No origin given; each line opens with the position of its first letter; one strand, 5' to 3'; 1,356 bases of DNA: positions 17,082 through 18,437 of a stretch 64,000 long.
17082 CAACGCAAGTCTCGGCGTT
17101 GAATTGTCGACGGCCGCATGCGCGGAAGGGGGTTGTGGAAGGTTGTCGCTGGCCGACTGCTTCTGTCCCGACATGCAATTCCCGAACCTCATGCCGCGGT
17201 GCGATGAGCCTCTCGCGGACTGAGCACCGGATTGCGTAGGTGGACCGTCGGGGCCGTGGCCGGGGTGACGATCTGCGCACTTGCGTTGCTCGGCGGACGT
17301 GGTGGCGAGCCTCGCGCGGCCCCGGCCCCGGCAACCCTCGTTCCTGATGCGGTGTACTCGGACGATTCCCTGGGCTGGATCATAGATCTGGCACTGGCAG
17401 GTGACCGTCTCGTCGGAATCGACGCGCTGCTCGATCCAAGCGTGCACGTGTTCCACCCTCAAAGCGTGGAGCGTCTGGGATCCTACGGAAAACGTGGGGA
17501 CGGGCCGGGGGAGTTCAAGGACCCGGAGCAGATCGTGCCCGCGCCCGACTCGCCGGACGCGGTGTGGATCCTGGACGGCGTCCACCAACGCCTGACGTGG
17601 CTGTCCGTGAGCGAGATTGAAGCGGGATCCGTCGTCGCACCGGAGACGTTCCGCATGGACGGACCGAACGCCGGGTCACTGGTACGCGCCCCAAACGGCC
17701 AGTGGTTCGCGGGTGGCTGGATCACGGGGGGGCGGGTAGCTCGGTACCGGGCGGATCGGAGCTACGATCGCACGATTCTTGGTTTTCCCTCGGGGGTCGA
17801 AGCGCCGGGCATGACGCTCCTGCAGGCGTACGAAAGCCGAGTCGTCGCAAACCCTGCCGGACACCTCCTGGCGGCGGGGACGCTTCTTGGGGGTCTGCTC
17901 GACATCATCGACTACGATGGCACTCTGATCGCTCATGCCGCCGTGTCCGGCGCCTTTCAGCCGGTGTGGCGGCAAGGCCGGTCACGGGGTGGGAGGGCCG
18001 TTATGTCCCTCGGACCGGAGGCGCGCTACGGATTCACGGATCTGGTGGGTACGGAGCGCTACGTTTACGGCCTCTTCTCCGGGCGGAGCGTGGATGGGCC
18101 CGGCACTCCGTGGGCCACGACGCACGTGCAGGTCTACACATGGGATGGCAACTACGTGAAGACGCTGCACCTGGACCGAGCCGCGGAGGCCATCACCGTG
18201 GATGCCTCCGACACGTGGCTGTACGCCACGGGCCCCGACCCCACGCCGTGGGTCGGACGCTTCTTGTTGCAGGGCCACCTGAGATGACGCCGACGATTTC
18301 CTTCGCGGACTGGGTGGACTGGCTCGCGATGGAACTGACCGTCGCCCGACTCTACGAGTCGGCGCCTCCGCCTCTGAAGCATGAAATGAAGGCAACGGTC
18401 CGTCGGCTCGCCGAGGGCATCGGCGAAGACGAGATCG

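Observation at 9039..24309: Repeated 'Cys-rich secreted mini-protein -> 6-bladed beta-propeller' cassettes with thioredoxin-fold partners and dedicated regulators: candidate undescribed extracytoplasmic system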

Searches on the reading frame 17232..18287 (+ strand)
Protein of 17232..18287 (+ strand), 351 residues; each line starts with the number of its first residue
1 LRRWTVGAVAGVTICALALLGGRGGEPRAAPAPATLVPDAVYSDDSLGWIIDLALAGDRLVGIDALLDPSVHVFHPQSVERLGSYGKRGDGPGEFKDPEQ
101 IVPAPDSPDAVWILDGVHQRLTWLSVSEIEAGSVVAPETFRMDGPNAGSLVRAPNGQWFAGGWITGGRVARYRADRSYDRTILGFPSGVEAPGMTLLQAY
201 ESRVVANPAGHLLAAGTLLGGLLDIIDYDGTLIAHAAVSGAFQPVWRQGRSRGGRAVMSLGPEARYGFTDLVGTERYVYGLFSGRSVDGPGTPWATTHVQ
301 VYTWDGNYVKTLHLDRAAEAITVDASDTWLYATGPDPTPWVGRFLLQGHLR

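Call 3: search_protein_families(library=pfam, max_evalue=0.01, proteins=[window:17232-18287:+])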
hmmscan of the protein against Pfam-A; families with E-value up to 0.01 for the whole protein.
window:17232-18287:+ (351 aa): 1 family
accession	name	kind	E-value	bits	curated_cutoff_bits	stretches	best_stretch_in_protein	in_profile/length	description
PF15869.11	TolB_like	-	4.7e-16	59.4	29.2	1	195-324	166-294/296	TolB-like 6-blade propeller-like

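Call 4: search_protein_families(library=ncbifam, max_evalue=0.01, proteins=[window:17232-18287:+])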
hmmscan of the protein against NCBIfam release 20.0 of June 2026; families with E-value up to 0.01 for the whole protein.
window:17232-18287:+ (351 aa): 0 families

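Call 14: find_homologous_proteins(query=window:17232-18287:+, max_evalue=0.001)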
Query window:17232-18287:+ (351 aa): 93 proteins with E <= 0.001 among 8000 candidates.
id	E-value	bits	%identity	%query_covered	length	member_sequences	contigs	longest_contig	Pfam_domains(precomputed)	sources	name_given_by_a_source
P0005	2.9e-215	733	95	98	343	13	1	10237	PF15869.12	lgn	-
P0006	9.6e-180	616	81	98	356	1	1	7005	PF15869.12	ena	-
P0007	6.0e-179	613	81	97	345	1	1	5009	PF15869.12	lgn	-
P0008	1.5e-177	609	79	100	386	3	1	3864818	PF15869.12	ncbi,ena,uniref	ncbi:BF3164 family lipoprotein [Candidatus Palauibacter sp.]|uniref:BF3164 family lipoprotein n=1 Ta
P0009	2.6e-175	601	78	99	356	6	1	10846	PF15869.12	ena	-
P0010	3.0e-175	601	79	99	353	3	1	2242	PF15869.12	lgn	-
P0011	5.7e-175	600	77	98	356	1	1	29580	PF15869.12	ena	-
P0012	6.5e-174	597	78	99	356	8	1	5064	PF15869.12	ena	-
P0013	7.7e-174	596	79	99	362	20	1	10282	PF15869.12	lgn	-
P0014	9.1e-173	593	76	99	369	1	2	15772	PF15869.12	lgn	-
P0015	3.3e-172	591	77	99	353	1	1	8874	PF15869.12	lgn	-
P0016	2.6e-171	588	78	97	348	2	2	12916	PF15869.12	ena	-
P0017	6.5e-171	587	78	99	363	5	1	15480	PF15869.12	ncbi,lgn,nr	ncbi:MAG: hypothetical protein F4X23_07415 [Gemmatimonadales bacterium]|nr:hypothetical protein [Gem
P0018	3.2e-167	575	76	98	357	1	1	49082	PF15869.12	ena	-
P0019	2.5e-156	539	70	99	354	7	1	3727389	PF15869.12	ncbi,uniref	ncbi:BF3164 family lipoprotein [Candidatus Palauibacter sp.]|uniref:BF3164 family lipoprotein n=1 Ta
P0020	1.1e-151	524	69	99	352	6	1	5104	PF15869.12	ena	-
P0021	1.0e-150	520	73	89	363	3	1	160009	PF15869.12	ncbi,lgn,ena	-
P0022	2.3e-150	519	68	99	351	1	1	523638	PF15869.12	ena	-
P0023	3.8e-150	519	68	99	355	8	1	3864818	PF15869.12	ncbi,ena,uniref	ncbi:BF3164 family lipoprotein [Candidatus Palauibacter sp.]|uniref:BF3164 family lipoprotein n=1 Ta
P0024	5.9e-150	518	66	99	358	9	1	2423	PF15869.12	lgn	-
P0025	9.4e-150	517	68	99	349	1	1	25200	PF15869.12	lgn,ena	-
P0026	7.5e-149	514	69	95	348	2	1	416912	PF15869.12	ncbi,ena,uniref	ncbi:BF3164 family lipoprotein [Candidatus Palauibacter sp.]|uniref:BF3164 family lipoprotein n=1 Ta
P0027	1.1e-148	514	68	99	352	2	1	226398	PF15869.12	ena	-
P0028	4.8e-148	512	67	99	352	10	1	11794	PF15869.12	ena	-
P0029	9.9e-148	511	67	98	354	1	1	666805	PF15869.12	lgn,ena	-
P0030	1.6e-147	510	68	99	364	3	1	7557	PF15869.12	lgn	-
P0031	5.5e-147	508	66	99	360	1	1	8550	PF15869.12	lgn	-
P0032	9.0e-146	504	66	99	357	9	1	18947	PF15869.12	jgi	-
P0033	2.5e-145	503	68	95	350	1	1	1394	PF15869.12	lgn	-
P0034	4.6e-145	502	67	95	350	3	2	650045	PF15869.12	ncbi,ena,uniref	ncbi:BF3164 family lipoprotein [Candidatus Palauibacter sp.]|uniref:BF3164 family lipoprotein n=1 Ta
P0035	1.8e-144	500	66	95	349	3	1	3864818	PF15869.12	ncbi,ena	-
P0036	2.6e-143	496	66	99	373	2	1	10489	PF15869.12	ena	-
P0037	5.3e-143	495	65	99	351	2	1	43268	PF15869.12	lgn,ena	-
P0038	2.0e-142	493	66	98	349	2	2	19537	PF15869.12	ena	-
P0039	2.1e-142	493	65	99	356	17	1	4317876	PF15869.12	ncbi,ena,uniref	ncbi:BF3164 family lipoprotein [Candidatus Palauibacter sp.]|uniref:BF3164 family lipoprotein n=1 Ta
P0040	3.3e-142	492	66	99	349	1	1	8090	PF15869.12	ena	-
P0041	4.2e-141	489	66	99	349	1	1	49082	PF15869.12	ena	-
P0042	1.1e-139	484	64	99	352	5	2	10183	PF15869.12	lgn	-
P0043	6.1e-138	478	64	99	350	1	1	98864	PF15869.12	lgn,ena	-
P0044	6.7e-138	478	64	99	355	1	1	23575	PF15869.12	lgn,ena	-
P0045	8.3e-138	478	65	98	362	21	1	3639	PF15869.12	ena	-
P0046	1.0e-137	478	64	99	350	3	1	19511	PF15869.12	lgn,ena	-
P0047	5.9e-137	475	66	96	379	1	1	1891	PF15869.12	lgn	-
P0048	2.3e-136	473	63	99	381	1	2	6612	PF15869.12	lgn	-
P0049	3.0e-136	473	68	89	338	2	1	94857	PF15869.12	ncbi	-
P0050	3.4e-136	473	64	98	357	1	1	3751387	PF15869.12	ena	-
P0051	1.0e-135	471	64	97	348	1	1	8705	PF15869.12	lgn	-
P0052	1.7e-135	470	64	96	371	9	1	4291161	PF15869.12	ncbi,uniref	ncbi:BF3164 family lipoprotein [Candidatus Palauibacter sp.]|uniref:BF3164 family lipoprotein n=1 Ta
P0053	2.0e-135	470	63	99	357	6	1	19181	PF15869.12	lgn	-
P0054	3.6e-135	469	67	89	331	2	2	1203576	PF15869.12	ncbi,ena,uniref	ncbi:BF3164 family lipoprotein [Candidatus Palauibacter sp.]|uniref:BF3164 family lipoprotein n=1 Ta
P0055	7.3e-135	468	66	92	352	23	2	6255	PF15869.12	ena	-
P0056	1.0e-134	468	69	87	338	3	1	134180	PF15869.12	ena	-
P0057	6.7e-134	465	68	89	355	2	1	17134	PF15869.12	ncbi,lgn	-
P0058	1.3e-133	464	63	99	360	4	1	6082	PF15869.12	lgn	-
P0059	6.2e-133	462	64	97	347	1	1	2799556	PF15869.12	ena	-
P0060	6.8e-133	462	62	98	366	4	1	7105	PF15869.12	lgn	-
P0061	2.2e-132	460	65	93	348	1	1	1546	PF15869.12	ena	-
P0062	2.4e-132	460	66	90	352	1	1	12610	PF15869.12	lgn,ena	-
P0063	1.7e-129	451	61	97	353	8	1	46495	PF15869.12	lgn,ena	-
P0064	2.1e-125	437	62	98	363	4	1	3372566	PF15869.12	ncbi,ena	-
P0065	2.0e-124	434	61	99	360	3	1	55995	PF15869.12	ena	-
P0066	3.8e-124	433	62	92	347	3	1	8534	PF15869.12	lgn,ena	-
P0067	6.2e-123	429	61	98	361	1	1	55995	PF15869.12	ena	-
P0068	2.5e-122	427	59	98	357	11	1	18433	PF15869.12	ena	-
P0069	4.7e-122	426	57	98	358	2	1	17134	PF15869.12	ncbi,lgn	-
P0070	5.9e-120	419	61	91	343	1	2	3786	PF15869.12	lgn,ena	-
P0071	7.1e-119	416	68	81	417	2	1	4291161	PF15869.12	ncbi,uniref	ncbi:BF3164 family lipoprotein [Candidatus Palauibacter sp.]|uniref:BF3164 family lipoprotein n=1 Ta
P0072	1.2e-109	385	85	58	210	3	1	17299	PF15869.12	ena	-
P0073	6.9e-105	370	60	84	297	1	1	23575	PF15869.12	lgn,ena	-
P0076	4.7e-85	304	77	52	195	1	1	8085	PF15869.12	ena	-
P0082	6.3e-37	146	33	88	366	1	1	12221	PF17170.11,PF15869.12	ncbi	-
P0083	9.9e-33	132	31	91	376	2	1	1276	PF15869.12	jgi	jgi:hypothetical protein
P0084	1.7e-31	128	32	87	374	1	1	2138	PF15869.12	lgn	-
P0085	7.5e-31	126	31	91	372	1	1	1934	PF15869.12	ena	-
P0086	4.5e-30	123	31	88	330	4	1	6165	PF15869.12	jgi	jgi:hypothetical protein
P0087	1.1e-28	119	33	86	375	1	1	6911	PF15869.12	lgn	-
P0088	3.9e-27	114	32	89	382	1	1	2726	PF15869.12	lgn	-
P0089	5.0e-27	113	31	86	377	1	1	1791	PF15869.12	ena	-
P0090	4.0e-26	110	30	86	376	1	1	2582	PF15869.12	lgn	-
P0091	5.5e-25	107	30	89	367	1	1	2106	PF15869.12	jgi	jgi:hypothetical protein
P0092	1.2e-24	106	30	90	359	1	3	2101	PF15869.12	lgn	-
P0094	1.8e-19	88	32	82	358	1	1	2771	PF15869.12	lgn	-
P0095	1.4e-16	79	28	92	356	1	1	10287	PF15869.12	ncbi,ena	-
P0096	5.1e-14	71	27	91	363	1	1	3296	PF15869.12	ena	-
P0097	1.1e-12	66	46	17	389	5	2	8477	PF15869.12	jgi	jgi:hypothetical protein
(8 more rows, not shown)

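Call 15: find_encoding_contigs(protein=P0008, flank=8000, max_places=2)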
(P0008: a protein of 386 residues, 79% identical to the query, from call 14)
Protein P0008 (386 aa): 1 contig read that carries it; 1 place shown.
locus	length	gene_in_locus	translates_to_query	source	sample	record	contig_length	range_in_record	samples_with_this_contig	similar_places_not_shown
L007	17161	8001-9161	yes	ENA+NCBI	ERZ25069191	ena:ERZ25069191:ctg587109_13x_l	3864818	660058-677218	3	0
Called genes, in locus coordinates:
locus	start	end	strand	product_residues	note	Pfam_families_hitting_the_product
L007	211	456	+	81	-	-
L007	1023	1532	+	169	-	-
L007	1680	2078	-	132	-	-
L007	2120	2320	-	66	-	-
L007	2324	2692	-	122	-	-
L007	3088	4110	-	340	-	PF01548:DEDD_Tnp_IS110, PF02371:Transposase_20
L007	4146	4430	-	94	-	-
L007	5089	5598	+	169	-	PF07638:Sigma70_ECF (weak), PF04542:Sigma70_r2, PF08281:Sigma70_r4_2, PF04545:Sigma70_r4 (weak)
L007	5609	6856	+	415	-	PF13490:zf-HC2 (faint)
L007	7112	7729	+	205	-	-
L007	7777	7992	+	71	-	-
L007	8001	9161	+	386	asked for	PF15869:TolB_like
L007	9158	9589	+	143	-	PF08308:PEGA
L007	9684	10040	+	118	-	-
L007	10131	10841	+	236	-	-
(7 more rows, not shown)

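Call 16: find_encoding_contigs(protein=P0039, flank=8000, max_places=2)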
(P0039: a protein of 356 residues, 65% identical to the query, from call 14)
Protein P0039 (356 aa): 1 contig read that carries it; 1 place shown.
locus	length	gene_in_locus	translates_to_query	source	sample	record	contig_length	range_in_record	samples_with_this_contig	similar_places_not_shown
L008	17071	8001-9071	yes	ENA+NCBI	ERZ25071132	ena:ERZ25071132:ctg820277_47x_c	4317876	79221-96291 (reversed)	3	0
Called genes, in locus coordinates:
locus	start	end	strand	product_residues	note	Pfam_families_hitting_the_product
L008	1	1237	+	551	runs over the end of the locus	PF21012:DUF6850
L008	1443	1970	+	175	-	PF07638:Sigma70_ECF (weak), PF04542:Sigma70_r2, PF08281:Sigma70_r4_2, PF04545:Sigma70_r4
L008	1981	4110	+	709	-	PF13490:zf-HC2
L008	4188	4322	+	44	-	-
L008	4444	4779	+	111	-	-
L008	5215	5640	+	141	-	PF04542:Sigma70_r2, PF08281:Sigma70_r4_2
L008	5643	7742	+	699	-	PF13490:zf-HC2 (weak)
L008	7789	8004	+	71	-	-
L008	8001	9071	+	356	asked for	PF15869:TolB_like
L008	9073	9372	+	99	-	-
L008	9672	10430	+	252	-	PF02384:N6_Mtase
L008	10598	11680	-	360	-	-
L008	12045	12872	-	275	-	-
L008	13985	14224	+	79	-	PF05930:Phage_AlpA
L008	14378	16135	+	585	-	PF00004:AAA, PF07728:AAA_5, PF28529:McrB_lid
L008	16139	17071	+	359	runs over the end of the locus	PF10117:McrBC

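Call 17: find_encoding_contigs(protein=P0082, flank=8000, max_places=2)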
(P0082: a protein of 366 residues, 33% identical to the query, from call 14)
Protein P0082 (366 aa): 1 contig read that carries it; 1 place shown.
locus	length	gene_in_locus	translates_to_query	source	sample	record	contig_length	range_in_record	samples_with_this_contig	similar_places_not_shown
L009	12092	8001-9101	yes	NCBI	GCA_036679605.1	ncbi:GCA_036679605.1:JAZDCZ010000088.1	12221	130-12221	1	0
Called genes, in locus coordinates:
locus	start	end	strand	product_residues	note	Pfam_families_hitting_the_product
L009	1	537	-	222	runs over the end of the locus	?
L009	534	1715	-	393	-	PF25973:BSH_CzcB (weak), PF25917:BSH_RND, PF25944:Beta-barrel_RND (weak), PF25954:Beta-barrel_RND_2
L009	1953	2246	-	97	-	PF01381:HTH_3, PF12844:HTH_19 (weak)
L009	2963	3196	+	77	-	-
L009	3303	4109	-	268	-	PF13620:CarboxypepD_reg, PF13715:CarbopepD_reg_2 (weak), PF07715:Plug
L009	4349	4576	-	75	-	-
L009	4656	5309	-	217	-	-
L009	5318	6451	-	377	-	PF17170:DUF5128 (weak)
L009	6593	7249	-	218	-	PF13462:Thioredoxin_4, PF01323:DSBA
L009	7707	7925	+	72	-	-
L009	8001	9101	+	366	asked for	PF15869:TolB_like, PF17170:DUF5128 (weak)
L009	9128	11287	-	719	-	PF13490:zf-HC2 (faint), PF00578:AhpC-TSA, PF08534:Redoxin (weak)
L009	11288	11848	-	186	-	PF04542:Sigma70_r2, PF08281:Sigma70_r4_2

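Call 25: find_related_loci(query=A3, collection=genome_contigs, flank=6000)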
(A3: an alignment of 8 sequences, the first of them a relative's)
Query A3 (366 aa) in genome_contigs; peptide patterns used: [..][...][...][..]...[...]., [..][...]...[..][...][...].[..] (x = any residue, [..] = any of these).
103 stretches matched a pattern; 57 encode a relative of the query (tblastn E <= 1e-3); 57 distinct loci.
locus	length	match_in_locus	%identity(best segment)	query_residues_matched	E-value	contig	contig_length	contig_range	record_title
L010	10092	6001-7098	100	1-366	0e+0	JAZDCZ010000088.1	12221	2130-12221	MAG: Gemmatimonadota bacterium isolate LQ108M_Bin_24 LQ108M_Bin_24_scaffold_88, whole genome shotgun sequence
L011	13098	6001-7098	89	1-366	0e+0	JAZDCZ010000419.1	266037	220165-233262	MAG: Gemmatimonadota bacterium isolate LQ108M_Bin_24 LQ108M_Bin_24_scaffold_420, whole genome shotgun sequence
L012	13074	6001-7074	48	8-366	8e-104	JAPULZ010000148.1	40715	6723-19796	MAG: Gemmatimonadetes bacterium isolate KW1-S21_32 KW1-S21_32_cg148, whole genome shotgun sequence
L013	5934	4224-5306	46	9-365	8e-97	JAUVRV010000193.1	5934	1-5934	MAG: Gemmatimonadales bacterium isolate CSMAG_723 CSMAG_723_k127_2376157_length_5934_cov_6.7658, whole genome shotgun se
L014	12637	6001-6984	47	36-361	8e-95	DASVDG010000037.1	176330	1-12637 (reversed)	MAG TPA_asm: Longimicrobiales bacterium isolate SMAG_U2027 k141_1568856, whole genome shotgun sequence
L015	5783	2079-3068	46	37-363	2e-94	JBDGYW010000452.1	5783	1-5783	MAG: Gemmatimonadota bacterium isolate M3-38_Bin_161 M3-38_Bin_161_scaffold_96088, whole genome shotgun sequence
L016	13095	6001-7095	45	7-366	8e-94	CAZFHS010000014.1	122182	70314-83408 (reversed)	MAG TPA_asm: uncultured Gemmatimonadaceae bacterium isolate binchicken_co97_465 genome assembly, contig: NODE_366_length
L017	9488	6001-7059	45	16-364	6e-89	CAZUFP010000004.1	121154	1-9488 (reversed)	MAG TPA_asm: uncultured Gemmatimonadaceae bacterium isolate binchicken_co150_211 genome assembly, contig: NODE_184_lengt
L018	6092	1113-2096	45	36-361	2e-87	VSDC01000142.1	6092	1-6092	MAG: Gemmatimonadota bacterium isolate ZCIRG16 NODE_2694_length_6092_cov_9.894981, whole genome shotgun sequence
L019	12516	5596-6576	44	36-361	2e-87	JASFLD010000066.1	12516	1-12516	MAG: Gemmatimonadales bacterium isolate D0817M02metaG_sub_Bin_188 D0817M02metaG_FD_scaffold_1770_c1, whole genome shotgu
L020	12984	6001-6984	43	36-361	3e-85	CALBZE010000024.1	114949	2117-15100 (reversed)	MAG TPA_asm: uncultured bacterium isolate SRR5251193_bin.70_CONCOCT_v1.1_MAG genome assembly, contig: ERZ795068.255, who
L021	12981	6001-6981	42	37-361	2e-83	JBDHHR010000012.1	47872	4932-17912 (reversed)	MAG: Gemmatimonadota bacterium isolate M8-62_Bin_238 M8-62_Bin_238_scaffold_1627, whole genome shotgun sequence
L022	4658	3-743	54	93-336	5e-83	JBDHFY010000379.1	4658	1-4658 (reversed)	MAG: Gemmatimonadota bacterium isolate M8-58_Bin_338 M8-58_Bin_338_scaffold_174773, whole genome shotgun sequence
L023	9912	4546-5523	44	39-362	6e-83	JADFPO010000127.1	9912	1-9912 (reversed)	MAG: Gemmatimonadetes bacterium isolate B74T1B5 B74T1B5_NODE8895, whole genome shotgun sequence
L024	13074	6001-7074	38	7-363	5e-82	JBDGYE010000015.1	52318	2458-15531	MAG: Gemmatimonadota bacterium isolate M3-30_Bin_363 M3-30_Bin_363_scaffold_1468, whole genome shotgun sequence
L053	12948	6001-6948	30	38-361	9e-30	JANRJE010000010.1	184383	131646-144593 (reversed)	MAG: Gemmatimonadales bacterium isolate bins.158 k141_2929457, whole genome shotgun sequence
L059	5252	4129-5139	28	18-362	1e-25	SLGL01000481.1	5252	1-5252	MAG: Balneolaceae bacterium isolate CSSed162cmB_94 CSSed16-2cmB-81548, whole genome shotgun sequence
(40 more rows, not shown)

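Call 31: search_solved_structures(query=A2, max_evalue=1)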
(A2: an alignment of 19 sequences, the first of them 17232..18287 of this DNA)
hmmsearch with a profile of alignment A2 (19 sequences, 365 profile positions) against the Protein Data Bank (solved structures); distinct sequences matched with E-value up to 1: 6.
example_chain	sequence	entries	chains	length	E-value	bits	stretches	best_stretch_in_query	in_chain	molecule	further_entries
6d69_A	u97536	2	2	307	1.6e-10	43.7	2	55-113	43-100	NHL Repeat Region of D. melanogaster Thin | Thin, isoform D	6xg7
7qrw_A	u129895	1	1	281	3.7e-05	26.1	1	54-135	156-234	Isoform 4 of Tripartite motif-containing protein 3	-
7b2r_A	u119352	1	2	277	4.4e-05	25.8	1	64-135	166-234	Tripartite motif-containing protein 2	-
7qrv_A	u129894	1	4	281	4.7e-05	25.7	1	64-135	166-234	Tripartite motif-containing protein 2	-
7b96_A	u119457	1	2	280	4.9e-05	25.6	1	64-135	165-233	Isoform 2 of Tripartite motif-containing protein 2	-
4raa_A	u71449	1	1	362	0.036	16.2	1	67-110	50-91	Putative exported protein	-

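Call 52: predict_structure(alignment_id=A2)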
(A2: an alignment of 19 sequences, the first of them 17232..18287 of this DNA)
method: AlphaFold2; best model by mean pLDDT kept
length: 351 residues; sequences in the alignment: 19
mean_pLDDT: 89.7   pTM: 0.86
mean pLDDT of the five models: 89.7, 89.6, 88.8, 88.7, 88.7
residues with pLDDT >= 90: 266; 70-90: 52; 50-70: 15; < 50: 18
segments of 3 or more residues with pLDDT < 50: 1-5, 17-28
pLDDT, mean of each block of 10 residues (from residue 1): 47 51 46 87 92 97 93 97 92 91 94 95 97 90 93 96 96 95 93 89 96 97 97 95 90 87 94 98 94 95 97 96 97 92 88 62
secondary structure, 60 per line:
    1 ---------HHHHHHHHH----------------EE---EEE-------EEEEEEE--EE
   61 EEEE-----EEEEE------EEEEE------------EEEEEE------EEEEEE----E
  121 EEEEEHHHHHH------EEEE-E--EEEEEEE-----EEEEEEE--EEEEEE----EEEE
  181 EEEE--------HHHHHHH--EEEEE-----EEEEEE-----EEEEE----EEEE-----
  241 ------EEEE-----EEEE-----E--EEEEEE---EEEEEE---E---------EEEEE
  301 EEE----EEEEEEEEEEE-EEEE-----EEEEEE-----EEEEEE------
elements in order: H10-18 E40-42 E50-56 E59-64 E70-74 E81-85 E98-103 E110-115 E120-125 H126-131 E138-141 E146-152 E158-164 E167-172 E177-184 H193-199 E202-206 E212-217 E223-227 E232-235 E247-250 E256-259 E268-273 E277-282 E296-303 E308-318 E320-323 E329-334 E340-345
